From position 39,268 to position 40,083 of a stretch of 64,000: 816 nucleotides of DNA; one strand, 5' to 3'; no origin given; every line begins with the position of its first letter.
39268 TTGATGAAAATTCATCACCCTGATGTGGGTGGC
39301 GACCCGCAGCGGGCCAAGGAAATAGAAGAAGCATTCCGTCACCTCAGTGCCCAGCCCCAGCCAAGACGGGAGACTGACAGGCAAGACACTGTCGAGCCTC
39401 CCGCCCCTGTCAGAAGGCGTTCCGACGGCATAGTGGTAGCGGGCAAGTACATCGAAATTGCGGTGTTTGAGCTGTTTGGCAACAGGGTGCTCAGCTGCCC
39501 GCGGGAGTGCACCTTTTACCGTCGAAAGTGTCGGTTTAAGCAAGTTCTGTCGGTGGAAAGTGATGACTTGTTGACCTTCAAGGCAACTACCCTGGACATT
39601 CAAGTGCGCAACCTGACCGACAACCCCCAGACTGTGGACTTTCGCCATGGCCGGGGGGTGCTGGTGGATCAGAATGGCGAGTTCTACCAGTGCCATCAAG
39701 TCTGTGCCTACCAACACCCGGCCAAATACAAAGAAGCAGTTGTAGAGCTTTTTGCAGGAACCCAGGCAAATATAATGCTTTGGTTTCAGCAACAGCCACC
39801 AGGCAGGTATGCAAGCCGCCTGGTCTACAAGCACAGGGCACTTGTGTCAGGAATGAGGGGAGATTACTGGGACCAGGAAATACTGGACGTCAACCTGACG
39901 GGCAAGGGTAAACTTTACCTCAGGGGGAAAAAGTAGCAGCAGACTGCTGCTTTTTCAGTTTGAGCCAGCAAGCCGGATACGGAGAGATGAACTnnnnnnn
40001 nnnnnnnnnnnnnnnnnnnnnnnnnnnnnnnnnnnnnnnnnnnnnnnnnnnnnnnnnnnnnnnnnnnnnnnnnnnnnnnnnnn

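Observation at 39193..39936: Stand-alone J-domain protein with a novel Cys-rich C-terminal domain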

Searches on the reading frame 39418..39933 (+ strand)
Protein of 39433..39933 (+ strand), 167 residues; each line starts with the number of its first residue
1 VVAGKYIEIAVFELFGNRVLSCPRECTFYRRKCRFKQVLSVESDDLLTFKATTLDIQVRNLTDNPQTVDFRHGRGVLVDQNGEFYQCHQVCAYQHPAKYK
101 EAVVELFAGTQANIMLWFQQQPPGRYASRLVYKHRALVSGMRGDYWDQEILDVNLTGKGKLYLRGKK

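Call 6: find_homologous_proteins(query=window:39433-39933:+, max_evalue=0.001)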
Query window:39433-39933:+ (167 aa): 6 proteins with E <= 0.001 among 40 candidates.
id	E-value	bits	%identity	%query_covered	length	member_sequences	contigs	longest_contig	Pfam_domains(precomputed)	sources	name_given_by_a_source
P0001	9.2e-110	382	99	100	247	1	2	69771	PF00226.37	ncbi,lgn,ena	-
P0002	3.8e-101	354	91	100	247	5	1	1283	PF00226.37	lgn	-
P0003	8.8e-75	268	70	98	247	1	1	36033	PF00226.37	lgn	-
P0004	5.2e-73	262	69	98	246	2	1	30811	PF00226.37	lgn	-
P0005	2.6e-53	198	57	92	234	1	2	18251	PF00226.37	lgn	-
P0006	8.6e-52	193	56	92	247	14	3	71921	PF00226.37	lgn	-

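Call 9: list_cluster_members(proteins=[P0001, P0003, P0006])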
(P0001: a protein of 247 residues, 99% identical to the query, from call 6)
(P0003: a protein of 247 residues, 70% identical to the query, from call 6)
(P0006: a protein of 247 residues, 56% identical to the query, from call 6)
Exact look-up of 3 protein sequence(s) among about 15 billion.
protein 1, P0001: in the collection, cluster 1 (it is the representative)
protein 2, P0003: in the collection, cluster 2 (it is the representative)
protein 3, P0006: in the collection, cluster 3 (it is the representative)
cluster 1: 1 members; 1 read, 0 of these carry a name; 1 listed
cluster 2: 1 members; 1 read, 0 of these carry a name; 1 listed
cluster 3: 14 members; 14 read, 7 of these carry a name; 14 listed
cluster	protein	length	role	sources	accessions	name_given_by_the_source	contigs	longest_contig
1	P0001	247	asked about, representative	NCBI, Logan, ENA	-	-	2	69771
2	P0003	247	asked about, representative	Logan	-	-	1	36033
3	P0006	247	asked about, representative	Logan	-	-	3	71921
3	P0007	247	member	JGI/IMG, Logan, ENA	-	hypothetical protein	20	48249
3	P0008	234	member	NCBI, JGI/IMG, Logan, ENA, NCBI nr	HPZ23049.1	MAG TPA: J domain-containing protein [Bacillota bacterium] | J domain-containing protein [Bacillota bacterium]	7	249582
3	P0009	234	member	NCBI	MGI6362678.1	MAG: J domain-containing protein [Bacillota bacterium]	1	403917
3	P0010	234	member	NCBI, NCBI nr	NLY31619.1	MAG: J domain-containing protein [Firmicutes bacterium] | J domain-containing protein [Bacillota bacterium]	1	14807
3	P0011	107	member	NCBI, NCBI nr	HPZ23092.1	MAG TPA: J domain-containing protein, partial [Bacillota bacterium] | J domain-containing protein [Bacillota bacterium]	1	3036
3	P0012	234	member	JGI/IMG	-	curved DNA-binding protein CbpA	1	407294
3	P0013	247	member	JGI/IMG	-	hypothetical protein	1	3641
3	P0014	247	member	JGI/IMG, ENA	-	-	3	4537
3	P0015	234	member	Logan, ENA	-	-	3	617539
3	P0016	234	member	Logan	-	-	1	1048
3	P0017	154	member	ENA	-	-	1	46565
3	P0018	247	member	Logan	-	-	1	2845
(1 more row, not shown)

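Call 11: find_encoding_contigs(protein=P0003, flank=8000, max_places=3)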
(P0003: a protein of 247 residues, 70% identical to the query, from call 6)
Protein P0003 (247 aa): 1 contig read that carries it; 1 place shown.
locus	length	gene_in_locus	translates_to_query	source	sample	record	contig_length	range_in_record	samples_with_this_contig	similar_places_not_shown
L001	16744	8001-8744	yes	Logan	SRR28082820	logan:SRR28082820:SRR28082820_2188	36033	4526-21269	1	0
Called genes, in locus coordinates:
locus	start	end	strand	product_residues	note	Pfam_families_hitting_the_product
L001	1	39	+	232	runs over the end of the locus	PF00072:Response_reg, PF00486:Trans_reg_C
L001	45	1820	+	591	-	PF16736:sCache_like (faint), PF00989:PAS (faint), PF02743:dCache_1 (faint), PF23846:Cache_WalK, PF00672:HAMP, PF00512:HisKA, PF02518:HATPase_c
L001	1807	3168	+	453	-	-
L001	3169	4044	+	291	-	PF09648:YycI (weak)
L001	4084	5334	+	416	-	PF00275:EPSP_synthase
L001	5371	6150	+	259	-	PF00753:Lactamase_B, PF23023:Anti-Pycsar_Apyc1 (weak), PF12706:Lactamase_B_2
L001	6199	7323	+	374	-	PF00089:Trypsin, PF13365:Trypsin_2, PF00595:PDZ, PF13180:PDZ_2, PF17820:PDZ_6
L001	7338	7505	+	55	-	PF14116:YyzF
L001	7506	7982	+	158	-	PF02590:SPOUT_MTase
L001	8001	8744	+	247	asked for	PF00226:DnaJ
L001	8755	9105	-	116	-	PF07784:DUF1622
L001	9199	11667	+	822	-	PF00270:DEAD (weak), PF13307:Helicase_C_2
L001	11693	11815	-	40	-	-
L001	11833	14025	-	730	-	PF00912:Transgly, PF00905:Transpeptidase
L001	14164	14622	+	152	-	PF01862:PvlArgDC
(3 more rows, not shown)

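Call 12: find_encoding_contigs(protein=P0006, flank=8000, max_places=3)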
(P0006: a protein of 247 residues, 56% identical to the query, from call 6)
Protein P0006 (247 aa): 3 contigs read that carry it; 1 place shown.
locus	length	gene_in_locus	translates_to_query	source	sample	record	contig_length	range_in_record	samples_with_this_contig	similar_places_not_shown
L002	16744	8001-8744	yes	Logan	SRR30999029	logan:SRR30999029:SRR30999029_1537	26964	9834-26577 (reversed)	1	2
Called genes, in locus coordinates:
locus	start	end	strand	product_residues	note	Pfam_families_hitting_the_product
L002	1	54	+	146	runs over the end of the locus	?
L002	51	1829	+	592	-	PF23846:Cache_WalK, PF00672:HAMP, PF00512:HisKA, PF02518:HATPase_c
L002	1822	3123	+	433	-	PF07435:YycH_N (weak)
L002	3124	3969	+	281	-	PF09648:YycI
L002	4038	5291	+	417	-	PF00275:EPSP_synthase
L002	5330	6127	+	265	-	PF00753:Lactamase_B, PF23023:Anti-Pycsar_Apyc1, PF12706:Lactamase_B_2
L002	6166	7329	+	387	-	PF00089:Trypsin, PF10459:Peptidase_S46 (faint), PF13365:Trypsin_2, PF00595:PDZ, PF13180:PDZ_2, PF17820:PDZ_6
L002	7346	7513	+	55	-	PF14116:YyzF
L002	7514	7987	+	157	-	PF02590:SPOUT_MTase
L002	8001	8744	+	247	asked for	PF00226:DnaJ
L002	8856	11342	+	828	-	PF04002:RadC (weak), PF00270:DEAD (weak), PF13307:Helicase_C_2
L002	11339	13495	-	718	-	PF00912:Transgly, PF00905:Transpeptidase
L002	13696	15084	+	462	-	PF00989:PAS, PF08448:PAS_4, PF13426:PAS_9 (weak), PF00158:Sigma54_activat, PF14532:Sigma54_activ_2, PF07728:AAA_5 (weak), PF25601:AAA_lid_14, PF02954:HTH_8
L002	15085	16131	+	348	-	PF26370:KDD_N, PF00107:ADH_zinc_N (weak)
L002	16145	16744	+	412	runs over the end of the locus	PF04055:Radical_SAM, PF12544:LAM_C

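Call 14: search_solved_structures(query=window:39433-39933:+, max_evalue=10)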
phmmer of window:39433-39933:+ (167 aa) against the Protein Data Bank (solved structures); distinct sequences matched with E-value up to 10: 45.
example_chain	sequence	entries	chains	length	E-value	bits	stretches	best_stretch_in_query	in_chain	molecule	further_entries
8jbj_B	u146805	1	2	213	0.094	15.9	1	101-142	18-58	antibody light chain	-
6o89_L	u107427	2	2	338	0.28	14.3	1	69-141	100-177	Anti-CD28xCD3 CODV-Fab Light chain | Anti-CD28xCD3 CODV Fab Light chain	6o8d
8bg5_A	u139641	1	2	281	0.38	13.9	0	115-157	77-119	pT1631 single-chain Fv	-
1za6_A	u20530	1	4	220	0.42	13.8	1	104-141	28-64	IGG Light chain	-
7dpm_B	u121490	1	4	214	0.45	13.6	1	112-142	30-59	light chain of MW06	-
8vsv_2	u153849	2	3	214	0.47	13.6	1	112-142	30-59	IgG EEEV-373 Light chain. | IgG EEEV-373 Light chain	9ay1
6bsp_B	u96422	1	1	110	0.48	13.6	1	104-141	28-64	U4 Light chain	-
7eaj_L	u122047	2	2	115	0.49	13.5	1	104-141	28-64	light chain of 5G3 fab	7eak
3jba_L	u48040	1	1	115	0.52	13.5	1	104-141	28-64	H16.U4 antibody light chain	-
9iqs_B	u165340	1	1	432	0.53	13.4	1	43-84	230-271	Muscarinic acetylcholine receptor M4,Soluble cytochrome b562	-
9dbx_L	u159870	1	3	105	0.53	13.4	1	111-142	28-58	Light chain of influenza virus hemagglutinin antibody AG11-2F01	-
6ol7_D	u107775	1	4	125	0.56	13.4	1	105-141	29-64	iv8 Light Chain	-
5c0n_L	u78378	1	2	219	0.56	13.3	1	113-143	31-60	Fab CA33 light chain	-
9iqr_B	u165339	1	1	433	0.59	13.3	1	43-83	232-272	Alpha-2A adrenergic receptor,Soluble cytochrome b562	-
9xqn_A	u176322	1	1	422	0.6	13.3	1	43-83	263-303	Probable G-protein coupled receptor 75,Soluble cytochrome b562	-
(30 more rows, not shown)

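Call 15: search_protein_families(library=pfam, proteins=[window:39433-39933:+, P0003, P0004, P0005, P0006], max_evalue=10)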
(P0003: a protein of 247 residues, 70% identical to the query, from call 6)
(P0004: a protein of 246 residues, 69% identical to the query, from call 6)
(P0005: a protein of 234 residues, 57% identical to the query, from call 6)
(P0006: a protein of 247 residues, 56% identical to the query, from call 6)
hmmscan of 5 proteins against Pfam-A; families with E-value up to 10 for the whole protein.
window:39433-39933:+ (167 aa): 0 families

P0003 (247 aa): 1 family
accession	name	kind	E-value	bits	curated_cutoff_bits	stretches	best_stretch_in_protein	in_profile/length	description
PF00226.36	DnaJ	-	1.6e-11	44.6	27.8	1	3-52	1-54/63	DnaJ domain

P0004 (246 aa): 1 family
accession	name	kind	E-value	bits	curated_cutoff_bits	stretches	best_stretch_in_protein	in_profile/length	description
PF00226.36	DnaJ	-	1e-10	42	27.8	1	3-54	1-56/63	DnaJ domain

P0005 (234 aa): 2 families
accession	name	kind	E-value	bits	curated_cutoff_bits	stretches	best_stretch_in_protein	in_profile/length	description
PF00226.36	DnaJ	-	2.7e-13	50.2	27.8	1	3-54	1-56/63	DnaJ domain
PF15231.11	VCX_VCY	-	0.12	13.7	27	1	34-85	7-56/122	Variable charge X/Y family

P0006 (247 aa): 2 families
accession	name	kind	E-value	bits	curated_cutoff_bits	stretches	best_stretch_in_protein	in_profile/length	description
PF00226.36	DnaJ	-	9.4e-12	45.3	27.8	1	16-65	1-54/63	DnaJ domain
PF15558.11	DUF4659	-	0.16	11.3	27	1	55-79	191-215/374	Domain of unknown function (DUF4659)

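Call 17: search_protein_representatives(protein=window:39433-39933:+)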
Query: 167 residues. Proteins with E-value up to 0.001 (for the whole library): 8; up to 1e-10: 3; up to 1e-30: 2. The best 8 are listed.
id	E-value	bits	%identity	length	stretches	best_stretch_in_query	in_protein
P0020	1.4e-50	187.8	51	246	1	2-155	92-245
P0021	3.0e-43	163.9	45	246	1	4-166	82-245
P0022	3.4e-11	59.6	33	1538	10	58-115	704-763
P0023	4.1e-08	49.6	32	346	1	3-158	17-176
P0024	1.3e-07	48.0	45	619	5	56-89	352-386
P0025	1.1e-05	41.8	26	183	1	2-153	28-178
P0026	1.1e-05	41.7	37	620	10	80-108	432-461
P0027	2.7e-04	37.2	34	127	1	51-156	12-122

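Call 19: search_protein_families(library=pfam, proteins=[P0020, P0021, P0023, P0025, P0027], max_evalue=10)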
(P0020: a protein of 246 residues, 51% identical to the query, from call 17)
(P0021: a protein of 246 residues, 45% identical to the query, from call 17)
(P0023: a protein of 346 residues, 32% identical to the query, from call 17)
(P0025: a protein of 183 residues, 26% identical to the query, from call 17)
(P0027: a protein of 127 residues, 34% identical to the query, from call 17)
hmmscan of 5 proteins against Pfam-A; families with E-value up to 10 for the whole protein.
P0020 (246 aa): 1 family
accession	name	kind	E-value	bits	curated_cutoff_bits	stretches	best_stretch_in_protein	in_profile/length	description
PF00226.36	DnaJ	-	2.6e-09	37.5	27.8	1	1-46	5-54/63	DnaJ domain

P0021 (246 aa): 1 family
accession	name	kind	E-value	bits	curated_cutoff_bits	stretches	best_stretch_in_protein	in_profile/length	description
PF00226.36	DnaJ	-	1.7e-08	34.9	27.8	1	3-51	1-53/63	DnaJ domain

P0023 (346 aa): 1 family
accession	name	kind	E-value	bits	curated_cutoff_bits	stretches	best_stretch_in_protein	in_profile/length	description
PF20728.2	Nairovirus_NSm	-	0.15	12.5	27.4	1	82-114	32-65/115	Nairovirus NSm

P0025 (183 aa): 1 family
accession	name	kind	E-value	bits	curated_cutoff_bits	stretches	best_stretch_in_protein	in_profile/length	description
PF00322.22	Endothelin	-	6.2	6.9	20.5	1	47-60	4-17/29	Endothelin family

P0027 (127 aa): 0 families

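Call 21: find_homologous_proteins(query=A2, max_evalue=0.01)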
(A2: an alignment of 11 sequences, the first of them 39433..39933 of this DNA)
Query A2 (11 sequences) (167 aa, profile of the alignment): 11 proteins with E <= 0.01 among 770 candidates.
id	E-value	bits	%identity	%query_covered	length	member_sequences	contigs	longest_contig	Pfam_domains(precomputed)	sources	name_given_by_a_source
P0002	5.8e-76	271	91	100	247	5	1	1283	PF00226.37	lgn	-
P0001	5.8e-75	268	99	100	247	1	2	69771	PF00226.37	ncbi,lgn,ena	-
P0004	9.4e-74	264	69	98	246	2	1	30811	PF00226.37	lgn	-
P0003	3.8e-73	262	70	98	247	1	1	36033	PF00226.37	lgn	-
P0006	7.1e-70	252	56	92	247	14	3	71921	PF00226.37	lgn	-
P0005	1.1e-69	251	57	92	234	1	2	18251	PF00226.37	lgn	-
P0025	3.9e-53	197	26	92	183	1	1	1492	-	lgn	-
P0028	7.5e-38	148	24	93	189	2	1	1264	-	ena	-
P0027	6.6e-34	135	31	62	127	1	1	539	-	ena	-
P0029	6.8e-32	128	22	83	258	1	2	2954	-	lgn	-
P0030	1.2e-22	98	22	89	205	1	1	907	-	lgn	-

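Call 23: find_encoding_contigs(protein=P0029, flank=5000, max_places=3)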
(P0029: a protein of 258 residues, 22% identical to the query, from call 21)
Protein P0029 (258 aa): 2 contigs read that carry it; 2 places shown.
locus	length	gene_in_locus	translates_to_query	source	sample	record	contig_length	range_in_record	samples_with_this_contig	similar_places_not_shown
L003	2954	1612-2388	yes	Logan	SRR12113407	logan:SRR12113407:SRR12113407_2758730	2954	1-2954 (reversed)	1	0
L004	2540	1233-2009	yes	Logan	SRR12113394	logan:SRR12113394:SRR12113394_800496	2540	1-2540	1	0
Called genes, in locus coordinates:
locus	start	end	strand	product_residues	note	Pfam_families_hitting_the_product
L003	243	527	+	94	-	-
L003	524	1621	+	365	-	-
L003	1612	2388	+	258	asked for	-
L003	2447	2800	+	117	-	-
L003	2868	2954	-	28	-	?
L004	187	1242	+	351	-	-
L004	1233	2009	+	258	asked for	-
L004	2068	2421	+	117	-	-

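Call 24: find_encoding_contigs(protein=P0001, flank=10000, max_places=3)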
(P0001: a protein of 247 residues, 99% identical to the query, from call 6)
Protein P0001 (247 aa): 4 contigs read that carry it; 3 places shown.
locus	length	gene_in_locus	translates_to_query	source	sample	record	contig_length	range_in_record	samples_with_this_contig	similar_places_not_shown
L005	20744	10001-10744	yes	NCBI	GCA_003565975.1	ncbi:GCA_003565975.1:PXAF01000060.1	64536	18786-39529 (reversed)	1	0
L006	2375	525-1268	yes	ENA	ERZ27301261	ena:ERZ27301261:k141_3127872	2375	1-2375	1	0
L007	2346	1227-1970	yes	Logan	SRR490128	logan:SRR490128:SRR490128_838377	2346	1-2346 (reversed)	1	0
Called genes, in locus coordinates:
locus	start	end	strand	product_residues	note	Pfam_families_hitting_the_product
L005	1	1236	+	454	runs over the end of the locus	PF01476:LysM, PF07501:G5, PF01551:Peptidase_M23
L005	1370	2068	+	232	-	PF00072:Response_reg, PF00486:Trans_reg_C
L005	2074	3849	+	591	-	PF16736:sCache_like (weak), PF23846:Cache_WalK, PF00672:HAMP, PF00512:HisKA, PF02518:HATPase_c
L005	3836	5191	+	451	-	-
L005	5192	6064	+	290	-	PF09648:YycI (faint)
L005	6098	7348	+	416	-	PF00275:EPSP_synthase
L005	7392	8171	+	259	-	PF00753:Lactamase_B, PF12706:Lactamase_B_2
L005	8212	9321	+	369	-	PF00089:Trypsin, PF13365:Trypsin_2, PF00595:PDZ (weak), PF13180:PDZ_2, PF17820:PDZ_6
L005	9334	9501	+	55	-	PF14116:YyzF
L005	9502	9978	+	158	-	PF02590:SPOUT_MTase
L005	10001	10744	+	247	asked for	PF00226:DnaJ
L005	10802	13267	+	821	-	PF04002:RadC (weak), PF00270:DEAD (faint), PF13307:Helicase_C_2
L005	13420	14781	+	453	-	PF00989:PAS, PF08448:PAS_4, PF13426:PAS_9 (weak), PF00158:Sigma54_activat, PF14532:Sigma54_activ_2, PF07728:AAA_5 (weak), PF25601:AAA_lid_14, PF02954:HTH_8, +2 more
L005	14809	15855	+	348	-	PF26370:KDD_N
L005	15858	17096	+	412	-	PF04055:Radical_SAM, PF12544:LAM_C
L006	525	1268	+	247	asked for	PF00226:DnaJ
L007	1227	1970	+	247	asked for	PF00226:DnaJ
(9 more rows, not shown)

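Call 28: search_solved_structures(query=A3, max_evalue=10, show_alignments=2)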
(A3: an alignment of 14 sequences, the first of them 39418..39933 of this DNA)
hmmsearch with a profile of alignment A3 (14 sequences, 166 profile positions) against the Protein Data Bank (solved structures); distinct sequences matched with E-value up to 10: 3.
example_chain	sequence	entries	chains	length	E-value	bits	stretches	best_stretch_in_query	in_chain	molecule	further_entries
4zlr_A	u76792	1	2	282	0.3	14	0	53-93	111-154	Brain tumor protein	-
1q7f_A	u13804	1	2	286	0.31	13.9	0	53-93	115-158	brain tumor CG10719-PA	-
5ex7_A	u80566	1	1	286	0.31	13.9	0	53-93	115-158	Brain tumor protein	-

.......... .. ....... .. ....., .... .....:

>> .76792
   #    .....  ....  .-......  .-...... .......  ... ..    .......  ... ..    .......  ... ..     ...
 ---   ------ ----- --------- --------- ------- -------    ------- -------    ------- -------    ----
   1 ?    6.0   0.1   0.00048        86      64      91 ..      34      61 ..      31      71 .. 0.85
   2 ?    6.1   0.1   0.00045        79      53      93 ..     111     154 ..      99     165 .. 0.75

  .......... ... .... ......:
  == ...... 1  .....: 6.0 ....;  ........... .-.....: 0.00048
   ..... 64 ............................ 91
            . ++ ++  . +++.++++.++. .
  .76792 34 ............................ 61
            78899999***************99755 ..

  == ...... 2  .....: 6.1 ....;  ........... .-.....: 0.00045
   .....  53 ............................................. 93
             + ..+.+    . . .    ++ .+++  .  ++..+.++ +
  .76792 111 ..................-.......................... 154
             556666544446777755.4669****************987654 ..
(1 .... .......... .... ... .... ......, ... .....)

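Call 39: predict_structure(alignment_id=A3)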
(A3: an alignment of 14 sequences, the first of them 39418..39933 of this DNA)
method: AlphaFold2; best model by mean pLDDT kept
length: 172 residues; sequences in the alignment: 14
mean_pLDDT: 87.8   pTM: 0.83
mean pLDDT of the five models: 87.8, 86.9, 86.5, 84.9, 82.6
residues with pLDDT >= 90: 113; 70-90: 39; 50-70: 11; < 50: 9
segments of 3 or more residues with pLDDT < 50: 164-172
pLDDT, mean of each block of 10 residues (from residue 1): 87 95 88 75 77 90 96 95 96 92 95 97 93 96 89 95 49 31
secondary structure, 60 per line:
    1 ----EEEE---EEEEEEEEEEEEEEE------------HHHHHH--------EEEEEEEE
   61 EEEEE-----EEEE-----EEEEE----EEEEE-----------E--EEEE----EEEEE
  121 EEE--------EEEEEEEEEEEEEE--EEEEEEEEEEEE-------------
elements in order: E5-8 E12-26 H39-44 E53-65 E71-74 E80-84 E89-93 E108-111 E116-123 E132-145 E148-159
